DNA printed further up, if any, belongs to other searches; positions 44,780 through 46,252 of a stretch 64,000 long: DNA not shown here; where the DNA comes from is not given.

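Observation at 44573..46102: A repABC-type RepC replication initiator plus an RHH protein in a plus-strand island of a lytic-looking T4-like phage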

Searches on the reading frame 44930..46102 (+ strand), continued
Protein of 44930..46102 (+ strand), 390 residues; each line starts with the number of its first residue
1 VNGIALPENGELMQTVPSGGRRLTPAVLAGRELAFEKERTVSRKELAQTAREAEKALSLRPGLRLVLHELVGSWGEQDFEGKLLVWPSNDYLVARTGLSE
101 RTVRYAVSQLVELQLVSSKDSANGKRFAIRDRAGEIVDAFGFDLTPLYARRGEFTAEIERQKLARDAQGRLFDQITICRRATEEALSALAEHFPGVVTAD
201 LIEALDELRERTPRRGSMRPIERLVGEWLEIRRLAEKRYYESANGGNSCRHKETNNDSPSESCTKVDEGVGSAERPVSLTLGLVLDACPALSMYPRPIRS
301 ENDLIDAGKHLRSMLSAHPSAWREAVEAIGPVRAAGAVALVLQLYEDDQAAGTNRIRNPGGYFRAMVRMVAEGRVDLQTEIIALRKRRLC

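Call 76: get_annotated_region(hit=H56, flank=1500)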
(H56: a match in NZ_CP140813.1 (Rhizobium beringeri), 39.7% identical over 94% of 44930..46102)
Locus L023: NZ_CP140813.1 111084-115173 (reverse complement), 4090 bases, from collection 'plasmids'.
description: Rhizobium beringeri strain TP6 plasmid pRlX6, complete sequence
organism: Rhizobium beringeri (NCBI taxid 3019934)
taxonomy: Bacteria; Pseudomonadota; Alphaproteobacteria; Hyphomicrobiales; Rhizobiaceae; Rhizobium; Rhizobium beringeri
host: -; source: Trifolium pratense,whole organism; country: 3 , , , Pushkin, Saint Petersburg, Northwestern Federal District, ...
typing (MOB-suite, as given by PLSDB): non-mobilizable
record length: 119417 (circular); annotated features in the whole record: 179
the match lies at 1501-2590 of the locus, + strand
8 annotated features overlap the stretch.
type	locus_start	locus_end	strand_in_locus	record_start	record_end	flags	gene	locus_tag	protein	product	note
CDS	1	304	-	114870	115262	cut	-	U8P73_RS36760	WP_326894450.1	helix-turn-helix transcriptional regulator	-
CDS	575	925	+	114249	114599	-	-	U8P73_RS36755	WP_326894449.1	hypothetical protein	-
CDS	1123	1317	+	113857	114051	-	-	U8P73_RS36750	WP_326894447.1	ribbon-helix-helix domain-containing protein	-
CDS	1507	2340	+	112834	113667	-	-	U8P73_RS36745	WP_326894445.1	helix-turn-helix domain-containing protein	-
CDS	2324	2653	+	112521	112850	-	repC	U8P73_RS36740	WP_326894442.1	replication initiation protein RepC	-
CDS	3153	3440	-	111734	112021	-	-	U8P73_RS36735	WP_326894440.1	hypothetical protein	-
CDS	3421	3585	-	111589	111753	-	-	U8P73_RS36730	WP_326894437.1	hypothetical protein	-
CDS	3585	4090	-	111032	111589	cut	-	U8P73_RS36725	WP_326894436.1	hypothetical protein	-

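Call 86: search_solved_structures(query=window:44966-46102:+, max_evalue=0.01)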
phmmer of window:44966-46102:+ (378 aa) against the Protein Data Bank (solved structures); distinct sequences matched with E-value up to 0.01: 0.

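Call 96: find_related_loci(query=window:44966-46102:+, collection=viral_contigs, flank=3000)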
Query window:44966-46102:+ (378 aa) in viral_contigs; peptide patterns used: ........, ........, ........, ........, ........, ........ (x = any residue, [..] = any of these).
55 stretches matched a pattern, but none encodes a relative of the query by tblastn (E <= 1e-3).

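Call 98: find_related_loci(query=A4, collection=viral_contigs, flank=3000)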
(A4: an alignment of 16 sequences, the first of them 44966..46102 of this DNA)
Query A4 (378 aa) in viral_contigs; peptide patterns used: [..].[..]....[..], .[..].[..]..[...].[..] (x = any residue, [..] = any of these).
84 stretches matched a pattern; 51 encode a relative of the query (tblastn E <= 1e-3); 51 distinct loci.
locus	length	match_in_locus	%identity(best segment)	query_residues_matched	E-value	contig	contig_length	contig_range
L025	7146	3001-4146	52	1-377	4e-130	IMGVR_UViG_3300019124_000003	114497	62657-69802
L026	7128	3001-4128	51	6-375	2e-119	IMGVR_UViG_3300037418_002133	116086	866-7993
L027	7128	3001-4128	51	1-376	2e-115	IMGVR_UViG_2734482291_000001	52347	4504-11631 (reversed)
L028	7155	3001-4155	50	1-376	2e-113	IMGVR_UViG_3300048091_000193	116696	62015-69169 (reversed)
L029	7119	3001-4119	50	1-371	8e-104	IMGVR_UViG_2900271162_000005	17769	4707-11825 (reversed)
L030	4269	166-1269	50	1-369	5e-101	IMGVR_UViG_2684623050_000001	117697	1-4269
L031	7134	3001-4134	48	1-376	2e-99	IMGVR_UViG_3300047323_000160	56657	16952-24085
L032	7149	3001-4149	46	1-376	5e-99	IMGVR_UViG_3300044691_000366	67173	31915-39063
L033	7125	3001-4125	45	1-377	3e-94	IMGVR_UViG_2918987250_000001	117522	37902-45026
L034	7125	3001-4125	46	1-377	2e-93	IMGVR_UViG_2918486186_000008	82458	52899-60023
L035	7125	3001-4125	46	1-377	2e-93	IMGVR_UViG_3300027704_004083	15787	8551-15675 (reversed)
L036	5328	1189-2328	48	1-376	1e-88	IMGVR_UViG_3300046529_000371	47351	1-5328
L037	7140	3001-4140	48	1-376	2e-88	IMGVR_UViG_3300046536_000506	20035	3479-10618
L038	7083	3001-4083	45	1-376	1e-86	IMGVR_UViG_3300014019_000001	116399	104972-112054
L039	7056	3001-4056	44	6-369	2e-86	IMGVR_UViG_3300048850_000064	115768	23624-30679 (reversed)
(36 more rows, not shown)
